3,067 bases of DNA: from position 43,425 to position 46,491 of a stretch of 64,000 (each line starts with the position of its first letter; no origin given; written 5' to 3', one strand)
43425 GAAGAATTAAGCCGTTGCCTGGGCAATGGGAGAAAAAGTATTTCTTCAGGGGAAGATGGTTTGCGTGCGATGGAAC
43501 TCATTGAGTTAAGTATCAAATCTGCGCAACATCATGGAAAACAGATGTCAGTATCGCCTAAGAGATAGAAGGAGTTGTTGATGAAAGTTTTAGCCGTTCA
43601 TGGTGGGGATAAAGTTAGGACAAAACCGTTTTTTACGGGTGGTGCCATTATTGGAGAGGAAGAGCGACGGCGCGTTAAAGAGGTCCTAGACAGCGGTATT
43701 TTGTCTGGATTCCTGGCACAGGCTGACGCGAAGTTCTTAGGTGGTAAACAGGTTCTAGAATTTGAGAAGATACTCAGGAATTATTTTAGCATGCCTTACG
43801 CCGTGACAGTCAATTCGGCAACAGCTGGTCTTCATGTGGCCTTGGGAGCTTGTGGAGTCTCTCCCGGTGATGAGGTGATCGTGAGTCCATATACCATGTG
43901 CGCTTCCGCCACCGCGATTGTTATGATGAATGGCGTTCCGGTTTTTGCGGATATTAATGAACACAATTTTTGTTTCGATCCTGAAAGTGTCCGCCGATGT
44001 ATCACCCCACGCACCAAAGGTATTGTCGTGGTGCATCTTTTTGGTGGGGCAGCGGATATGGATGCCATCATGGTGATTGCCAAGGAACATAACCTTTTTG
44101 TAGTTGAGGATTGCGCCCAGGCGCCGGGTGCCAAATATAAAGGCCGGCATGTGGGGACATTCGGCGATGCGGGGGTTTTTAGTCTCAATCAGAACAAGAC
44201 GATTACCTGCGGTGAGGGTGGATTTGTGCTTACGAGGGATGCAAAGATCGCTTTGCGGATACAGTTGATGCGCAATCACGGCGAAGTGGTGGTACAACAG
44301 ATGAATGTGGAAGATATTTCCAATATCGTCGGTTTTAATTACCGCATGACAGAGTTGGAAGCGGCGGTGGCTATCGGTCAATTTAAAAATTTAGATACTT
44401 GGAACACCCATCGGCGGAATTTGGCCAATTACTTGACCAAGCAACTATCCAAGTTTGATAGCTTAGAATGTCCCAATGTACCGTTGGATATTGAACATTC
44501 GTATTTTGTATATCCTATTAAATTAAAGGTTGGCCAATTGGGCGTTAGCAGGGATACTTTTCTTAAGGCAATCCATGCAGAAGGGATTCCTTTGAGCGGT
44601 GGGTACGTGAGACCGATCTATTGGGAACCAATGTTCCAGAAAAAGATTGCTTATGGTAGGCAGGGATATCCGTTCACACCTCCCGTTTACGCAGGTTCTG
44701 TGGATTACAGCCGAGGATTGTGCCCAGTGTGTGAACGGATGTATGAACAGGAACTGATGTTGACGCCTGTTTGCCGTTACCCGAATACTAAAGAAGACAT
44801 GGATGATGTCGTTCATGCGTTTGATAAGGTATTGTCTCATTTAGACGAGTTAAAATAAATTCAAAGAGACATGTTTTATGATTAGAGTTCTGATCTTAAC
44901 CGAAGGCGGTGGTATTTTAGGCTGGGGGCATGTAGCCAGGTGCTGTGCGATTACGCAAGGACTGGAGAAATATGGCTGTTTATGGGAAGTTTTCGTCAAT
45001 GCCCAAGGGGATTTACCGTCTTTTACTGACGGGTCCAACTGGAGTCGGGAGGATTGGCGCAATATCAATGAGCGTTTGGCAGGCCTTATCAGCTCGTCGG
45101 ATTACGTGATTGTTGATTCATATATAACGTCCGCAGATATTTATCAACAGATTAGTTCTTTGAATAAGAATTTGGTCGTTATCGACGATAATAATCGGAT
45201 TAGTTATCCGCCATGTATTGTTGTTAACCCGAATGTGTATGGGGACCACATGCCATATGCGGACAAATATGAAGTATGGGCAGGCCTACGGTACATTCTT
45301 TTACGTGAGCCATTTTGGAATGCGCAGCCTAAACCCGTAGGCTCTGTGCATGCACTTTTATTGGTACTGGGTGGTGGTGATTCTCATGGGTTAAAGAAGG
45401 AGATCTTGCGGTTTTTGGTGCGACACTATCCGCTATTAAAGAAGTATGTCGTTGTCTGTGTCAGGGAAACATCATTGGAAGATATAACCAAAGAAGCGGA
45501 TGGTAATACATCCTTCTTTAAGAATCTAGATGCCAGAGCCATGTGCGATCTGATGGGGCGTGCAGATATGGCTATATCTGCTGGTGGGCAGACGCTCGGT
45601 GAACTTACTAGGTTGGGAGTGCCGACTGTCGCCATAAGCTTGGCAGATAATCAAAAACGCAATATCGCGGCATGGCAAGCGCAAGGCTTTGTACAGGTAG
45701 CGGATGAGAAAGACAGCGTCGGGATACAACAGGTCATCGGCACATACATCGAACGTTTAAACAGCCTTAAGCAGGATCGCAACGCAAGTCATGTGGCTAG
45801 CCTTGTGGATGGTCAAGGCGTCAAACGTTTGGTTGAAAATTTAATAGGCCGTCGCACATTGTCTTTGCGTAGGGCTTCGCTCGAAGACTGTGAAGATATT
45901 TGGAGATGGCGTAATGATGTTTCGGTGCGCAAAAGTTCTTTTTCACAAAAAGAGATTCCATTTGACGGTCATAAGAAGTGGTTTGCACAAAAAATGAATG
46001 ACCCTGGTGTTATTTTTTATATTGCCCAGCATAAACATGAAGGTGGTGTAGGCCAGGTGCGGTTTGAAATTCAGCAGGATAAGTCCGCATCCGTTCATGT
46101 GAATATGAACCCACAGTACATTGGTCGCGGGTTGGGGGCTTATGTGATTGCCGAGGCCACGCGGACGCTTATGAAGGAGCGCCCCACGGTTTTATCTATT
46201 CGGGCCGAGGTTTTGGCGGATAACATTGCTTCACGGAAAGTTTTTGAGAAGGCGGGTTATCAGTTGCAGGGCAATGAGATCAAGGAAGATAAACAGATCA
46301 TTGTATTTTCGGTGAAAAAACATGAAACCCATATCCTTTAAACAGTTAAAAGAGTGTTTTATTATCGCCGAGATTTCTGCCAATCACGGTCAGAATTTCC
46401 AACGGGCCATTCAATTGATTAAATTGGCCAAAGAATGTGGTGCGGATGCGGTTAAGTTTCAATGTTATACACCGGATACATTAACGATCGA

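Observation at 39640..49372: Complete pseudaminic acid pathway with a PseG-PseH fusion and extra tailoring enzymes suggesting a modified nonulosonate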

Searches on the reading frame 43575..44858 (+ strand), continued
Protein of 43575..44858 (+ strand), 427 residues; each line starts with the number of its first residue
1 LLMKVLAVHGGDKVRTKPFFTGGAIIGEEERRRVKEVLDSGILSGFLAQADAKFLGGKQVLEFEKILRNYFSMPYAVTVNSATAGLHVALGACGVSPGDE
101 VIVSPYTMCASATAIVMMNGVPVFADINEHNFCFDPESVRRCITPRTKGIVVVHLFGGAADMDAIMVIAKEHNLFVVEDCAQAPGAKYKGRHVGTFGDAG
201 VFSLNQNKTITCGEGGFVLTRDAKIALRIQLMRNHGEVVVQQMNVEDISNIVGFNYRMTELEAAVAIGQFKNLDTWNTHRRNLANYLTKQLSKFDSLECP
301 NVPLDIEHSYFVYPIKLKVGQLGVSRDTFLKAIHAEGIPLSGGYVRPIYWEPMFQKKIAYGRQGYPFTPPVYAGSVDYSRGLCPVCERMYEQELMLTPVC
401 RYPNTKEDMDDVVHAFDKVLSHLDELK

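Call 53: get_annotated_region(hit=H1, flank=15000)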
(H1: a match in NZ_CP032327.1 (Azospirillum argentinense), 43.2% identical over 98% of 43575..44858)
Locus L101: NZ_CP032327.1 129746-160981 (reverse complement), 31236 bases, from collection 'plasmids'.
description: Azospirillum argentinense strain MTCC4035 plasmid p6, complete sequence
organism: Azospirillum argentinense (NCBI taxid 2970906)
taxonomy: Bacteria; Pseudomonadota; Alphaproteobacteria; Rhodospirillales; Azospirillaceae; Azospirillum; Azospirillum argentinense
host: -; source: soil sample,Agricultural field; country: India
typing (MOB-suite, as given by PLSDB): non-mobilizable; replicon rep_cluster_1806,rep_cluster_771
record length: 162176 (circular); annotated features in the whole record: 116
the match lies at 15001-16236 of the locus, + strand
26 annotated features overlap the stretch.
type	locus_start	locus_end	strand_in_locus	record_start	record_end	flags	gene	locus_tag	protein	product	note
CDS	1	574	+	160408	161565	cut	-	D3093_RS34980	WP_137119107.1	HAD family hydrolase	-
CDS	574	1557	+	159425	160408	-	-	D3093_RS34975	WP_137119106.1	hypothetical protein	-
CDS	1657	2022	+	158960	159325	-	-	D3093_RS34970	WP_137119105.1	hypothetical protein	-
CDS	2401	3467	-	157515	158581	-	-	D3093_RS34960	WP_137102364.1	IS630 family transposase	-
CDS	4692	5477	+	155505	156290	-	istB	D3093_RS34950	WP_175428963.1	IS21-like element helper ATPase IstB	-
CDS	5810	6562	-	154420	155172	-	-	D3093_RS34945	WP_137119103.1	hypothetical protein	-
CDS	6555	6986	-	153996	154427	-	-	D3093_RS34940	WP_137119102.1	hypothetical protein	-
CDS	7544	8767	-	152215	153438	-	-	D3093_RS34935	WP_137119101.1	tetratricopeptide repeat protein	-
CDS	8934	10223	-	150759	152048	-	-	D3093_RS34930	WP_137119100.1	glycosyltransferase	-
CDS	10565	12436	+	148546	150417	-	asnB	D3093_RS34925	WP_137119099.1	asparagine synthase (glutamine-hydrolyzing)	GO:0006529 - asparagine biosynthetic process [Evidence IEA]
CDS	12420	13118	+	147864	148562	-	-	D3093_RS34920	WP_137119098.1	N-acetylneuraminate synthase family protein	GO:0016051 - carbohydrate biosynthetic process [Evidence IEA]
CDS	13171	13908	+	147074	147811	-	-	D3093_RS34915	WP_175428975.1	methyltransferase domain-containing protein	-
CDS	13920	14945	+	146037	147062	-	-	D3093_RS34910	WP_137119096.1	GNAT family N-acetyltransferase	-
CDS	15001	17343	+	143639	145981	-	-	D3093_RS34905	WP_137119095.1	DegT/DnrJ/EryC1/StrS family aminotransferase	-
CDS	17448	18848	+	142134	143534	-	-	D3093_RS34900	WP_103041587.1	glycosyltransferase family 2 protein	-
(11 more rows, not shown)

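Call 56: search_protein_families(library=pfam, proteins=[L101:15001-17343:+, L101:13920-14945:+, L101:18845-19549:+, L101:20848-21969:+, L101:21959-22927:-, L101:12420-13118:+, L101:23922-24653:-, L101:22936-23925:-, L101:10565-12436:+], max_evalue=0.001)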
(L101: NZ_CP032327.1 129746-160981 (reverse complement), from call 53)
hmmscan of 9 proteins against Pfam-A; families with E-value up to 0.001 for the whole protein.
L101:15001-17343:+ (780 aa): 5 families
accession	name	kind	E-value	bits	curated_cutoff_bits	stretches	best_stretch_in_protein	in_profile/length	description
PF01041.23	DegT_DnrJ_EryC1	-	1.8e-82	277.9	19.8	1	53-386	22-351/360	DegT/DnrJ/EryC1/StrS aminotransferase family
PF13489.12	Methyltransf_23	-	2.1e-16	60.5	27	1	545-717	5-162/164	Methyltransferase domain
PF08241.18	Methyltransf_11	-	1.8e-08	35.3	21.2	1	576-656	1-82/95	Methyltransferase domain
PF08242.18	Methyltransf_12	-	2.3e-08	35.1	30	1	576-657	1-88/98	Methyltransferase domain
PF13649.12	Methyltransf_25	-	4e-07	31.1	27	1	576-652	2-84/97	Methyltransferase domain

L101:13920-14945:+ (341 aa): 2 families
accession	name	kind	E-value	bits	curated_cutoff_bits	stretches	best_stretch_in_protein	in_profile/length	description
PF13480.13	Acetyltransf_6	-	1.5e-15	58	22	1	173-300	9-139/143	Acetyltransferase (GNAT) domain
PF02388.22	FemAB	-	0.00095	18.5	24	0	228-317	291-385/406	FemAB family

L101:18845-19549:+ (234 aa): 2 families
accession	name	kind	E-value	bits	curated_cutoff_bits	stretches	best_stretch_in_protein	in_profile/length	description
PF02348.25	CTP_transf_3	-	1.6e-20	74.3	22.6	1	10-206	2-202/217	Cytidylyltransferase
PF12804.13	NTP_transf_3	-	7e-06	26.8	27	1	18-153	9-141/160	MobA-like NTP transferase domain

L101:20848-21969:+ (373 aa): 0 families

L101:21959-22927:- (322 aa): 0 families

L101:12420-13118:+ (232 aa): 1 family
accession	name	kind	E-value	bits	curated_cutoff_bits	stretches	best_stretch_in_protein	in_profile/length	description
PF03102.20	NeuB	-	1.4e-49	169.2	22.1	1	21-223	1-227/241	NeuB family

L101:23922-24653:- (243 aa): 2 families
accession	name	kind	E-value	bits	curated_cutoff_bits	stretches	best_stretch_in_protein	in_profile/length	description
PF02348.25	CTP_transf_3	-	2.3e-26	93.4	22.6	1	3-122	4-124/217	Cytidylyltransferase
PF12804.13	NTP_transf_3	-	9.8e-10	39.3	27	1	14-121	15-120/160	MobA-like NTP transferase domain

L101:22936-23925:- (329 aa): 1 family
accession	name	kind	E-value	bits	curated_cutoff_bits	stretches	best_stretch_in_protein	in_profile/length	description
PF01408.29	GFO_IDH_MocA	-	7e-12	46.5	24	1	9-137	2-120/120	Oxidoreductase family, NAD-binding Rossmann fold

L101:10565-12436:+ (623 aa): 3 families
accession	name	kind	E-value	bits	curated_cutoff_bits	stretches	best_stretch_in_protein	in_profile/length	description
PF00733.27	Asn_synthase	-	3.3e-71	241.2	21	1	238-614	2-353/354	Asparagine synthase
PF13537.11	GATase_7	-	2.6e-40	137.7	25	1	46-164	2-122/123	Glutamine amidotransferase domain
PF13522.11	GATase_6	-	3.5e-32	111.6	27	1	30-159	1-130/130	Glutamine amidotransferase domain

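Call 98: search_protein_families(library=ncbifam, proteins=[L012:5720-6487:+, L015:12708-13784:+, L019:12699-13766:+, L020:12780-13853:+], max_evalue=1e-20)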
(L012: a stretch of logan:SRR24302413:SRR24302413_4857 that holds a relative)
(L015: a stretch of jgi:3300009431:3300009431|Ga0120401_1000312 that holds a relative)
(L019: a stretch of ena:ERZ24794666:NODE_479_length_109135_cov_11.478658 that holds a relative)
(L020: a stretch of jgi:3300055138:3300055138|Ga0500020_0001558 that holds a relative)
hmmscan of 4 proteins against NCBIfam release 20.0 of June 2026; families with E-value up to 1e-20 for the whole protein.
L012:5720-6487:+ (256 aa): 2 families
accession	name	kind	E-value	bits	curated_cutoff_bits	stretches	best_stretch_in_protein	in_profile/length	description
TIGR03569.1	NeuB_NnaB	equivalog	1.2e-55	188.9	399.65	1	22-251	2-258/329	N-acetylneuraminate synthase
TIGR03586.1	PseI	equivalog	1.7e-43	149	340.25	1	21-250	2-256/327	pseudaminic acid synthase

L015:12708-13784:+ (359 aa): 2 families
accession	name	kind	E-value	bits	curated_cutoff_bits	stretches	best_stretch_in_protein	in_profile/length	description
TIGR03586.1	PseI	equivalog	2.7e-136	454.1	340.25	1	28-353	2-327/327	pseudaminic acid synthase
TIGR03569.1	NeuB_NnaB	equivalog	1.2e-92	310.5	399.65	1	28-351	1-327/329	N-acetylneuraminate synthase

L019:12699-13766:+ (356 aa): 2 families
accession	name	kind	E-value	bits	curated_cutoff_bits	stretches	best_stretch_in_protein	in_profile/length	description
TIGR03586.1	PseI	equivalog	6.4e-130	433.1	340.25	1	20-351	1-327/327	pseudaminic acid synthase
TIGR03569.1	NeuB_NnaB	equivalog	6e-86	288.5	399.65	1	21-350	1-328/329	N-acetylneuraminate synthase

L020:12780-13853:+ (358 aa): 2 families
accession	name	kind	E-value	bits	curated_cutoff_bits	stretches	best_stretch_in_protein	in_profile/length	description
TIGR03586.1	PseI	equivalog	1.2e-136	455.2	340.25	1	19-345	2-327/327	pseudaminic acid synthase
TIGR03569.1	NeuB_NnaB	equivalog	6.7e-92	308.1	399.65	1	19-343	1-327/329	N-acetylneuraminate synthase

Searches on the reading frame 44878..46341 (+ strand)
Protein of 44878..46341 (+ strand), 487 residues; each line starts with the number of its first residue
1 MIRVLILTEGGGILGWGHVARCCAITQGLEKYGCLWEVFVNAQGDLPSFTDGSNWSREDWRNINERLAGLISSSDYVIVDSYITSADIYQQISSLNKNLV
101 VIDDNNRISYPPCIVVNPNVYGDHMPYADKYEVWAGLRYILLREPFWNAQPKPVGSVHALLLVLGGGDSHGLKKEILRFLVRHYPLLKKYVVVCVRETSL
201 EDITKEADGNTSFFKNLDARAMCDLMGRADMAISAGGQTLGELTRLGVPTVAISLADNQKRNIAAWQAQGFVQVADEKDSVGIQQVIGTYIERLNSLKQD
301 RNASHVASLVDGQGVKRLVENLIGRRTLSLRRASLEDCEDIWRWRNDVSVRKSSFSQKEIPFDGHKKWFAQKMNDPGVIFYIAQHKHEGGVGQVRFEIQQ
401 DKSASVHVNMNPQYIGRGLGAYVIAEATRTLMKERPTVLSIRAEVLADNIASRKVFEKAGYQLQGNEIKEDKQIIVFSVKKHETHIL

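Call 3: search_protein_families(library=pfam, proteins=[window:44878-46341:+])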
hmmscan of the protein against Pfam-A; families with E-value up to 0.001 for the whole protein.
window:44878-46341:+ (487 aa): 5 families
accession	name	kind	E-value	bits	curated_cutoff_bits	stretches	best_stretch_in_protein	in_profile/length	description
PF13302.13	Acetyltransf_3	-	1.4e-11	45.7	25.4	1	328-462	2-138/138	Acetyltransferase (GNAT) domain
PF13420.13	Acetyltransf_4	-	5.1e-06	27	24.3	1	331-466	2-139/155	Acetyltransferase (GNAT) domain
PF00583.31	Acetyltransf_1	-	5.3e-05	23.9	20.7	1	368-461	24-116/116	Acetyltransferase (GNAT) family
PF08445.16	FR47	-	0.00014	22.2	22.1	1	401-464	20-80/86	FR47-like protein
PF13523.12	Acetyltransf_8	-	0.00021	21.4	27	0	399-465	75-141/145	Acetyltransferase (GNAT) domain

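Call 4: search_protein_families(library=ncbifam, proteins=[window:44878-46341:+])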
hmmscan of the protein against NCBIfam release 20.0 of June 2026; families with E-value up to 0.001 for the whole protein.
window:44878-46341:+ (487 aa): 5 families
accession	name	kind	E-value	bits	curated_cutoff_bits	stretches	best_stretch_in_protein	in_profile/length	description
TIGR03590.1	PseG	equivalog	7.4e-34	117.6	153.55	1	3-262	2-276/280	UDP-2,4-diacetamido-2,4,6-trideoxy-beta-L-altropyranose hydrolase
TIGR03585.1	PseH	equivalog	1.5e-14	54.3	93.1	1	334-466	7-138/156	UDP-4-amino-4,6-dideoxy-N-acetyl-beta-L-altrosamine N-acetyltransferase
TIGR01133.1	murG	equivalog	3.4e-06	26.3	250.25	1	186-317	208-348/353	undecaprenyldiphospho-muramoylpentapeptide beta-N-acetylglucosaminyltransferase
TIGR01575.1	rimI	equivalog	2.8e-05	24.3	86.4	1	366-463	20-114/132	ribosomal protein S18-alanine N-acetyltransferase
NF000048.1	AAC_6p_A40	exception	0.00026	20.5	400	1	410-466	104-159/184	aminoglycoside 6'-N-acetyltransferase AacA40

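Call 7: find_encoding_contigs(protein=window:44878-46341:+, flank=10000, max_places=6)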
Protein window:44878-46341:+ (487 aa): no gene with exactly this product is on record in the collection.

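Call 52: search_dna_similar(query=window:44878-46341:+, collection=plasmids, mode=protein, max_rows=15, max_evalue=1e-10)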
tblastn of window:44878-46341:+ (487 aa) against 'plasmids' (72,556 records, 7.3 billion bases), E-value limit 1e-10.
Records with a match: 30; places in all: 30; records where one place covers at least 80% of the query: 19.
Best place of each record, by identity: <60% 30.
By first word of the organism name: Sinorhizobium 8; Bacillus 5; Acinetobacter 2; Rhizobium 2; Klebsiella 2; Priestia 2; Parabacteroides 1; [Synechococcus] 1; Sphingobium 1; Pseudosulfitobacter 1; and 5 more.
By predicted mobility (MOB-suite, as given by PLSDB): non-mobilizable 18; conjugative 8; mobilizable 4.
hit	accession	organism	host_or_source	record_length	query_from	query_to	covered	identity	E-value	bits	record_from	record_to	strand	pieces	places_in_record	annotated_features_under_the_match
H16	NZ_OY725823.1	Parabacteroides distasonis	-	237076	2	462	95%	31.1%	5e-63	229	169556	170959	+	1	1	bifunctional UDP-2,4-diacetamido-2,4,6-trideoxy-beta-L-altropyranose ...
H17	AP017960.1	[Synechococcus] sp. NIES-970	-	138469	4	468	95%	26.1%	1e-15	167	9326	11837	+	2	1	glycosyltransferase family 28 protein | hypothetical protein | surface polysaccharide biosynthesis protein, transferase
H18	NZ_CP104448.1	Acinetobacter baumannii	Homo sapiens,sputum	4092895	14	460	92%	27.0%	2e-15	109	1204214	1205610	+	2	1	none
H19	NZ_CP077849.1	Acinetobacter baumannii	Homo sapiens,Rectal swab_P28_BU14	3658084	14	460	92%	27.0%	2e-15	109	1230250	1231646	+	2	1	none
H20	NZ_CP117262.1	Rhizobium tumorigenes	Rubus sp.,pure bacterial culture,Aerial ...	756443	4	481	98%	25.0%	6e-22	107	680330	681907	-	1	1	pseG: UDP-2,4-diacetamido-2,4, 6-trideoxy-beta-L-altropyranose hydrolase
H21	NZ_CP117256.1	Rhizobium tumorigenes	Rubus sp.,pure bacterial culture,Aerial ...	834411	4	483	99%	24.6%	2e-20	102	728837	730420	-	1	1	pseG: UDP-2,4-diacetamido-2,4, 6-trideoxy-beta-L-altropyranose hydrolase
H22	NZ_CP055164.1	Klebsiella pneumoniae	Shatin WWTPs_9 WWTPs effluent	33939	2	473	97%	24.3%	2e-22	108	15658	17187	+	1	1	pseG: UDP-2,4-diacetamido-2,4, 6-trideoxy-beta-L-altropyranose hydrolase | pseF: pseudaminic acid cytidylyltransferase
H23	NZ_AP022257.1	Klebsiella sp. WP8-S18-ESBL-06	-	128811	2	473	97%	24.3%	2e-22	108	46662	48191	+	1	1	pseG: UDP-2,4-diacetamido-2,4, 6-trideoxy-beta-L-altropyranose hydrolase | pseF: pseudaminic acid cytidylyltransferase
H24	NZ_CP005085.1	Sphingobium sp. TKS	-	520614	3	465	95%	24.5%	4e-12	98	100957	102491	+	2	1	pseG: UDP-2,4-diacetamido-2,4, 6-trideoxy-beta-L-altropyranose hydrolase | pseH: UDP-4-amino-4, 6-dideoxy-N-acetyl-beta-L-altrosamine ...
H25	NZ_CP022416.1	Pseudosulfitobacter pseudonitzschiae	Skeletonema marinoi strain RO5AC,Cell ...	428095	55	467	85%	27.3%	2e-23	111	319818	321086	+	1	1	pseG: UDP-2,4-diacetamido-2,4, 6-trideoxy-beta-L-altropyranose hydrolase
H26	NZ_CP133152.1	Sinorhizobium chiapasense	Acaciella angustissima,cell culture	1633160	14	465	93%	24.8%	2e-14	106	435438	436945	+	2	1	none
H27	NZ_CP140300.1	Sinorhizobium kummerowiae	Kummerowia stipulacea,Pure culture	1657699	4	465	95%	24.0%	5e-12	97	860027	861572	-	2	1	none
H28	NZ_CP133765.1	Peribacillus sp. R9-11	sediment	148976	2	475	90%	24.5%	2e-16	112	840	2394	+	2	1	pseG: UDP-2,4-diacetamido-2,4, 6-trideoxy-beta-L-altropyranose hydrolase | pseH: UDP-4-amino-4, 6-dideoxy-N-acetyl-beta-L-altrosamine ...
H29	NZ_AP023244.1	Mesorhizobium sp. 113-3-3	Lotus japonicus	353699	55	474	85%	25.7%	1e-11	96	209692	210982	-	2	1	pseG: UDP-2,4-diacetamido-2,4, 6-trideoxy-beta-L-altropyranose hydrolase | pseH: UDP-4-amino-4, 6-dideoxy-N-acetyl-beta-L-altrosamine ...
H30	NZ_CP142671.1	Bacillus albus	cell culture,soil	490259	14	465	88%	24.5%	5e-15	107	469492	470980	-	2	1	pseG: UDP-2,4-diacetamido-2,4, 6-trideoxy-beta-L-altropyranose hydrolase | pseH: UDP-4-amino-4, 6-dideoxy-N-acetyl-beta-L-altrosamine ...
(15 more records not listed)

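Call 54: get_annotated_region(hit=H16, flank=10000)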
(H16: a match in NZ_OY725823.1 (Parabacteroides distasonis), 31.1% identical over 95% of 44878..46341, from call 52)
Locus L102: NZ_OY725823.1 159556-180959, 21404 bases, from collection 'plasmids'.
description: Parabacteroides distasonis strain Parabacteroides distasonis TSDC17.2-1.1 plasmid 78, complete sequence
organism: Parabacteroides distasonis (NCBI taxid 823)
taxonomy: Bacteria; Bacteroidota; Bacteroidia; Bacteroidales; Tannerellaceae; Parabacteroides; Parabacteroides distasonis
host: -; source: -; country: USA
typing (MOB-suite, as given by PLSDB): non-mobilizable
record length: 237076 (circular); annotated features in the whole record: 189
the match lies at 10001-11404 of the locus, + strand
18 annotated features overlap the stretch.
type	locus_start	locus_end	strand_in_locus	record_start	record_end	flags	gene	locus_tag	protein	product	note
CDS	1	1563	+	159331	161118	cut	lepA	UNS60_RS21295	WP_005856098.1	translation elongation factor 4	-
CDS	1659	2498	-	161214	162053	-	-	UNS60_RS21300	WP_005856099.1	S1-like domain-containing RNA-binding protein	-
CDS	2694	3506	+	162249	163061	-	-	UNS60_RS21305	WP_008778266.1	polysaccharide biosynthesis/export family protein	-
CDS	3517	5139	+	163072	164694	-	-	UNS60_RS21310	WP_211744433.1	GNVR domain-containing protein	-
CDS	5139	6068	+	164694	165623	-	-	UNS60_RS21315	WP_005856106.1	hypothetical protein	-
CDS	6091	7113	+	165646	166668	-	pseB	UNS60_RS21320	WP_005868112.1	UDP-N-acetylglucosamine 4,6-dehydratase (inverting)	-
CDS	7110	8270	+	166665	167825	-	pseC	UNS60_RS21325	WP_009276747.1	UDP-4-amino-4, 6-dideoxy-N-acetyl-beta-L-altrosamine transaminase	-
CDS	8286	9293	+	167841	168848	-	-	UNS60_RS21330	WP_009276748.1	glycosyltransferase family 2 protein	-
CDS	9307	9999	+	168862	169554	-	pseF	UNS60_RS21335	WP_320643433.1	pseudaminic acid cytidylyltransferase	-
CDS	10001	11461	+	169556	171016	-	-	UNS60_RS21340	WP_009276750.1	bifunctional UDP-2,4-diacetamido-2,4,6-trideoxy-beta-L-altropyranose hydrolase/GNAT family N-acetyltransferase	-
CDS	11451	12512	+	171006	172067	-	pseI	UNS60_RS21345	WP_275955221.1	pseudaminic acid synthase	-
CDS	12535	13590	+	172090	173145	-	-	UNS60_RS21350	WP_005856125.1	sialidase family protein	-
CDS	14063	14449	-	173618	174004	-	-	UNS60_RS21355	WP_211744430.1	T9SS type A sorting domain-containing protein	-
CDS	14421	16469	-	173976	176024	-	-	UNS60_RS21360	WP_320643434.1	hypothetical protein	-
CDS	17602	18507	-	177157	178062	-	-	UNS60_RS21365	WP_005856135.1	glycosyltransferase family 8 protein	-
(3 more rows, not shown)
